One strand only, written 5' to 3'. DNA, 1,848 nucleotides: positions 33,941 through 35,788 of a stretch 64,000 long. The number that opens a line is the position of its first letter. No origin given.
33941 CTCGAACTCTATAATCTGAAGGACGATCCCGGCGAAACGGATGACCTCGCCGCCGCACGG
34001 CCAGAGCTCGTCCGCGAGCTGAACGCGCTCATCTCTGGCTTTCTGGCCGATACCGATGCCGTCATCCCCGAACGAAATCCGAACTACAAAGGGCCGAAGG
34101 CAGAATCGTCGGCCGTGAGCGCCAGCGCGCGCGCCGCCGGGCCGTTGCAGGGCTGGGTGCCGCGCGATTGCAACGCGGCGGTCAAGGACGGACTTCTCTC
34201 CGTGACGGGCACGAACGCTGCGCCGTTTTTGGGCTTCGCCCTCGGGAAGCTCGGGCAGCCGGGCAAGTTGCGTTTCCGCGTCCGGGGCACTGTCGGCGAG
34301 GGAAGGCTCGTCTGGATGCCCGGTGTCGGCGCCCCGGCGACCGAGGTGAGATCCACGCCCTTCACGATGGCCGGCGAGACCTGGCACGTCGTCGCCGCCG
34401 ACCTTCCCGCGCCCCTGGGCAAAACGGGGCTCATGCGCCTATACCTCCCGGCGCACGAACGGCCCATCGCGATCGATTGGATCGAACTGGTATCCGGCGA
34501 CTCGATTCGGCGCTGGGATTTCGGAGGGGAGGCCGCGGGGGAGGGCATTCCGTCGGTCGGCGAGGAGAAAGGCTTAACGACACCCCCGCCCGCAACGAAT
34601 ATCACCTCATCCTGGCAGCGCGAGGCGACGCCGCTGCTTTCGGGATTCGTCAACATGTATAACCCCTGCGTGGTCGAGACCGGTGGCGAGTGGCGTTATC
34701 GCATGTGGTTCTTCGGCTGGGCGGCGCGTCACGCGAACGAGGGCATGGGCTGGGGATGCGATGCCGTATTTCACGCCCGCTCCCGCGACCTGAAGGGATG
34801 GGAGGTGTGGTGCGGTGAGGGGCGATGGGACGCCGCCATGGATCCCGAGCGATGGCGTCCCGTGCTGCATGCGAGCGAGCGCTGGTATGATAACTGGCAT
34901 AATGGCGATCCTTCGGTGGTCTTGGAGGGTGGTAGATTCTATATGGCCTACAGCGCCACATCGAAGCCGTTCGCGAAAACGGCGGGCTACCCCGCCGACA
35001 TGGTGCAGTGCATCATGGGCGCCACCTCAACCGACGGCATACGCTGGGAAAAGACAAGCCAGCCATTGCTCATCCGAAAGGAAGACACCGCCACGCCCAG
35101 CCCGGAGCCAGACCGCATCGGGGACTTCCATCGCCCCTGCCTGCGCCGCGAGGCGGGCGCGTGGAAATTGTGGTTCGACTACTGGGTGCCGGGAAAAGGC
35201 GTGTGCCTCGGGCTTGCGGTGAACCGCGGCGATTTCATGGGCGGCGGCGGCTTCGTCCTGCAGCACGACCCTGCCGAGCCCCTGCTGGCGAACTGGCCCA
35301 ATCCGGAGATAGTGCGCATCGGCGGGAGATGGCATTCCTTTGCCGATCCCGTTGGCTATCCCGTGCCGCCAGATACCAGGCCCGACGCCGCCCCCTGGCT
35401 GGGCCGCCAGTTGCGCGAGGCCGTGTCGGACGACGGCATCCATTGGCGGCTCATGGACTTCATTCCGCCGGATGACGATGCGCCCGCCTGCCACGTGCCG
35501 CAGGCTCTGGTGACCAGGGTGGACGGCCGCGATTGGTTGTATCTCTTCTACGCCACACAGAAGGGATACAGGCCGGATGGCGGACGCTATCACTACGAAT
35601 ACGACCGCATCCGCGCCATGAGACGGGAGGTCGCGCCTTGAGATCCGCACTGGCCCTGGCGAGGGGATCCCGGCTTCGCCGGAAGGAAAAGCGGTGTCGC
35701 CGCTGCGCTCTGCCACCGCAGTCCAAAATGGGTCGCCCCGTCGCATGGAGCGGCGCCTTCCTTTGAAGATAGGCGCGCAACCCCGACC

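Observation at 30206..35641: Single 1811-aa exported protein combining three putative catalytic modules (GH106-like glycosidase - sulfatase - beta-propeller GH-like)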

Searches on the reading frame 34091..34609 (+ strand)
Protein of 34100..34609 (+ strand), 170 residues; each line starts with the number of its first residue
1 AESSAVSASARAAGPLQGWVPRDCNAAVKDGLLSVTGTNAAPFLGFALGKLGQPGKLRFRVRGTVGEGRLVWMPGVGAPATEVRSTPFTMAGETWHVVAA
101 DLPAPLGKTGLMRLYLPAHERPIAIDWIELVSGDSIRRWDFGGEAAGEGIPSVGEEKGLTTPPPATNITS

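Call 6: search_protein_families(library=pfam, proteins=[window:34100-34609:+], max_evalue=10)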
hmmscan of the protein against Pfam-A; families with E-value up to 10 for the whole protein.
seq(170 aa): 0 families

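Call 77: predict_structure(alignment_id=A3)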
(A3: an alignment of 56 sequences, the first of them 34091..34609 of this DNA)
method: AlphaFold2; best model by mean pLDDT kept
length: 173 residues; sequences in the alignment: 56
mean_pLDDT: 85.9   pTM: 0.74
mean pLDDT of the five models: 85.9, 85.7, 85.0, 84.8, 84.3
residues with pLDDT >= 90: 121; 70-90: 16; 50-70: 25; < 50: 11
segments of 3 or more residues with pLDDT < 50: 6-13
pLDDT, mean of each block of 10 residues (from residue 1): 50 69 97 96 95 95 97 95 95 96 96 96 94 97 74 56 70 64
secondary structure, 60 per line:
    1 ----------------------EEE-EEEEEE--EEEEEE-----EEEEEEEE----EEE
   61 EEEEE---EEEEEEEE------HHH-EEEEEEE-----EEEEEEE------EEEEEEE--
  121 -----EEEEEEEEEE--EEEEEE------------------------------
elements in order: E23-25 E27-32 E35-40 E46-53 E58-65 E69-76 E87-93 E99-105 E112-118 E126-135 E138-143

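Call 79: fold_search(model_id=the predicted structure, library=pdb)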
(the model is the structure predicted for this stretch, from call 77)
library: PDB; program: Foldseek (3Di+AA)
matches with E <= 10: 1635; with E <= 0.001: 39
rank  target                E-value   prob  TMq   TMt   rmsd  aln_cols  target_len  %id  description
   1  4d0q                  1.3e-05  1.00  0.48  0.51   4.1       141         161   18  Hyaluronan Binding Module of the Streptococcal Pneumoniae Hyaluronate Lyase (released 2014-08-06)
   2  8iqe_B                8.4e-05  1.00  0.48  0.17   3.6       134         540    8  Crystal structure of tetrameric K2-2 TSP (released 2024-02-21)
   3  8iq5_A                8.4e-05  1.00  0.47  0.17   3.9       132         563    9  Crystal structure of trimeric K2-2 TSP (released 2024-02-21)
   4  8iqe_A                1.1e-04  1.00  0.47  0.16   3.8       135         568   10  Crystal structure of tetrameric K2-2 TSP (released 2024-02-21)
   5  8iq5_D                1.2e-04  1.00  0.47  0.17   3.9       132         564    9  Crystal structure of trimeric K2-2 TSP (released 2024-02-21)
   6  8iqe_C                1.4e-04  1.00  0.46  0.16   3.9       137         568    9  Crystal structure of tetrameric K2-2 TSP (released 2024-02-21)
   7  8iq9_B                1.4e-04  1.00  0.46  0.16   3.9       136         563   11  Crystal structure of trimeric K2-2 TSP in complex with tetrasaccharide and octasaccharide (released 2024-02-21)
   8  8iq9_A                1.5e-04  1.00  0.47  0.17   3.9       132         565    9  Crystal structure of trimeric K2-2 TSP in complex with tetrasaccharide and octasaccharide (released 2024-02-21)
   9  1gmm                  1.5e-04  1.00  0.44  0.56   4.0       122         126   13  Carbohydrate binding module CBM6 from xylanase U Clostridium thermocellum (released 2001-11-28)
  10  2zey_A                1.8e-04  1.00  0.48  0.56   4.7       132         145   16  Family 16 carbohydrate binding module (released 2008-03-04)
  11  8iqe_D                2.3e-04  1.00  0.49  0.18   3.6       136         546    8  Crystal structure of tetrameric K2-2 TSP (released 2024-02-21)
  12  4xup_C                2.7e-04  1.00  0.51  0.55   3.5       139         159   13  Structure of the N-terminal CBM22-1-CBM22-2 tandem domain from Paenibacillus barcinonensis Xyn10C (released 2015-06-03)
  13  4xup_E                2.8e-04  1.00  0.49  0.53   4.0       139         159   14  Structure of the N-terminal CBM22-1-CBM22-2 tandem domain from Paenibacillus barcinonensis Xyn10C (released 2015-06-03)
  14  8qpg_TA               2.8e-04  1.00  0.42  0.20   7.4       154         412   12  Turret of Haloferax tailed virus 1 (released 2024-10-09)
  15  2zey_B                3.0e-04  1.00  0.47  0.55   4.7       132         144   15  Family 16 carbohydrate binding module (released 2008-03-04)
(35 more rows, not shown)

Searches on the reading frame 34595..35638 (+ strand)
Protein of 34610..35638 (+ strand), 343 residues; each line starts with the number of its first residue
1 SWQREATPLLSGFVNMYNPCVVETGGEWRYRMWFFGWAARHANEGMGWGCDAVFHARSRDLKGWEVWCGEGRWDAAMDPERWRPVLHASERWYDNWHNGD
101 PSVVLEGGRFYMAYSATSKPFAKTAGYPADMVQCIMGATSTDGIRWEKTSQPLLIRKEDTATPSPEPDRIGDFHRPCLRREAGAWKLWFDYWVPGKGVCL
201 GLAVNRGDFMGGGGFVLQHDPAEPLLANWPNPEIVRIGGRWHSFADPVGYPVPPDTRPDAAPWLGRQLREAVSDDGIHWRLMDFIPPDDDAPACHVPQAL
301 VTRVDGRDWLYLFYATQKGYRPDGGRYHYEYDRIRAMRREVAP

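Call 6: search_protein_families(library=pfam, proteins=[window:34610-35638:+], max_evalue=10)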
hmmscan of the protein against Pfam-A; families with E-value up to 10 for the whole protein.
seq(343 aa): 1 family
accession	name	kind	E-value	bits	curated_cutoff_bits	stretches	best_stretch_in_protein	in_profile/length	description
PF04041.19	Glyco_hydro_130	-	0.18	11.2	26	1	88-122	89-123/320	beta-1,4-mannooligosaccharide phosphorylase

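Call 66: search_solved_structures(query=A2, max_evalue=10, show_alignments=4)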
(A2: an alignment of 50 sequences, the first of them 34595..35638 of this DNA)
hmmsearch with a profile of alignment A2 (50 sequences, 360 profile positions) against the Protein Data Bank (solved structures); distinct sequences matched with E-value up to 10: 18.
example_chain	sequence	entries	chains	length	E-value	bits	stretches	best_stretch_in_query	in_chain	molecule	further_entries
7fip_A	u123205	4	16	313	1.9e-06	30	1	111-178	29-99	Beta-1,2-mannobiose phosphorylase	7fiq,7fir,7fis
4ak5_A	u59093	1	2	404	4e-05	25.6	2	108-176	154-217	ANHYDRO-ALPHA-L-GALACTOSIDASE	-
4ak7_A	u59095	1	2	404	4e-05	25.6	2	108-176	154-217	ANHYDRO-ALPHA-L-GALACTOSIDASE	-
9fj8_A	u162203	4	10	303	4.8e-05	25.4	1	105-182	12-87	1,2-beta-oligomannan phosphorylase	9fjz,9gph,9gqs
4ak6_A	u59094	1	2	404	4.9e-05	25.3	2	110-176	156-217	ANHYDRO-ALPHA-L-GALACTOSIDASE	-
3r4y_A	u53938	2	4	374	0.00033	22.6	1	113-227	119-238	Glycosyl hydrolase family 32, N terminal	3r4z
5m8b_A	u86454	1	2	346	0.0022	19.9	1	117-179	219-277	Beta-xylosidase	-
4qqs_A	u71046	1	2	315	0.013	17.4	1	114-139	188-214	Glycoside hydrolase family 43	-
4onz_A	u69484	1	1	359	0.032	16.1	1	102-188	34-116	putative glycoside hydrolase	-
5a7v_B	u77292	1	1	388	0.057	15.2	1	111-184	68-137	PUTATIVE GLYCOSIDASE PH117-RELATED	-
5a7v_A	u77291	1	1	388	0.057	15.2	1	111-184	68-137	PUTATIVE GLYCOSIDASE PH117-RELATED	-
3taw_A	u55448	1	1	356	0.12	14.2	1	108-192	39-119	Hypothetical glycoside hydrolase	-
3akf_A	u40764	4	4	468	0.49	12.2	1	119-183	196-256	Putative secreted alpha L-arabinofuranosidase II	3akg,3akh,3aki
2x8s_A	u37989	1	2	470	0.56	12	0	76-176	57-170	ENDO-ALPHA-1,5-L-ARABINANASE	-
2x8f_A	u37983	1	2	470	0.69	11.7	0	76-175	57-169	ENDO-ALPHA-1,5-L-ARABINANASE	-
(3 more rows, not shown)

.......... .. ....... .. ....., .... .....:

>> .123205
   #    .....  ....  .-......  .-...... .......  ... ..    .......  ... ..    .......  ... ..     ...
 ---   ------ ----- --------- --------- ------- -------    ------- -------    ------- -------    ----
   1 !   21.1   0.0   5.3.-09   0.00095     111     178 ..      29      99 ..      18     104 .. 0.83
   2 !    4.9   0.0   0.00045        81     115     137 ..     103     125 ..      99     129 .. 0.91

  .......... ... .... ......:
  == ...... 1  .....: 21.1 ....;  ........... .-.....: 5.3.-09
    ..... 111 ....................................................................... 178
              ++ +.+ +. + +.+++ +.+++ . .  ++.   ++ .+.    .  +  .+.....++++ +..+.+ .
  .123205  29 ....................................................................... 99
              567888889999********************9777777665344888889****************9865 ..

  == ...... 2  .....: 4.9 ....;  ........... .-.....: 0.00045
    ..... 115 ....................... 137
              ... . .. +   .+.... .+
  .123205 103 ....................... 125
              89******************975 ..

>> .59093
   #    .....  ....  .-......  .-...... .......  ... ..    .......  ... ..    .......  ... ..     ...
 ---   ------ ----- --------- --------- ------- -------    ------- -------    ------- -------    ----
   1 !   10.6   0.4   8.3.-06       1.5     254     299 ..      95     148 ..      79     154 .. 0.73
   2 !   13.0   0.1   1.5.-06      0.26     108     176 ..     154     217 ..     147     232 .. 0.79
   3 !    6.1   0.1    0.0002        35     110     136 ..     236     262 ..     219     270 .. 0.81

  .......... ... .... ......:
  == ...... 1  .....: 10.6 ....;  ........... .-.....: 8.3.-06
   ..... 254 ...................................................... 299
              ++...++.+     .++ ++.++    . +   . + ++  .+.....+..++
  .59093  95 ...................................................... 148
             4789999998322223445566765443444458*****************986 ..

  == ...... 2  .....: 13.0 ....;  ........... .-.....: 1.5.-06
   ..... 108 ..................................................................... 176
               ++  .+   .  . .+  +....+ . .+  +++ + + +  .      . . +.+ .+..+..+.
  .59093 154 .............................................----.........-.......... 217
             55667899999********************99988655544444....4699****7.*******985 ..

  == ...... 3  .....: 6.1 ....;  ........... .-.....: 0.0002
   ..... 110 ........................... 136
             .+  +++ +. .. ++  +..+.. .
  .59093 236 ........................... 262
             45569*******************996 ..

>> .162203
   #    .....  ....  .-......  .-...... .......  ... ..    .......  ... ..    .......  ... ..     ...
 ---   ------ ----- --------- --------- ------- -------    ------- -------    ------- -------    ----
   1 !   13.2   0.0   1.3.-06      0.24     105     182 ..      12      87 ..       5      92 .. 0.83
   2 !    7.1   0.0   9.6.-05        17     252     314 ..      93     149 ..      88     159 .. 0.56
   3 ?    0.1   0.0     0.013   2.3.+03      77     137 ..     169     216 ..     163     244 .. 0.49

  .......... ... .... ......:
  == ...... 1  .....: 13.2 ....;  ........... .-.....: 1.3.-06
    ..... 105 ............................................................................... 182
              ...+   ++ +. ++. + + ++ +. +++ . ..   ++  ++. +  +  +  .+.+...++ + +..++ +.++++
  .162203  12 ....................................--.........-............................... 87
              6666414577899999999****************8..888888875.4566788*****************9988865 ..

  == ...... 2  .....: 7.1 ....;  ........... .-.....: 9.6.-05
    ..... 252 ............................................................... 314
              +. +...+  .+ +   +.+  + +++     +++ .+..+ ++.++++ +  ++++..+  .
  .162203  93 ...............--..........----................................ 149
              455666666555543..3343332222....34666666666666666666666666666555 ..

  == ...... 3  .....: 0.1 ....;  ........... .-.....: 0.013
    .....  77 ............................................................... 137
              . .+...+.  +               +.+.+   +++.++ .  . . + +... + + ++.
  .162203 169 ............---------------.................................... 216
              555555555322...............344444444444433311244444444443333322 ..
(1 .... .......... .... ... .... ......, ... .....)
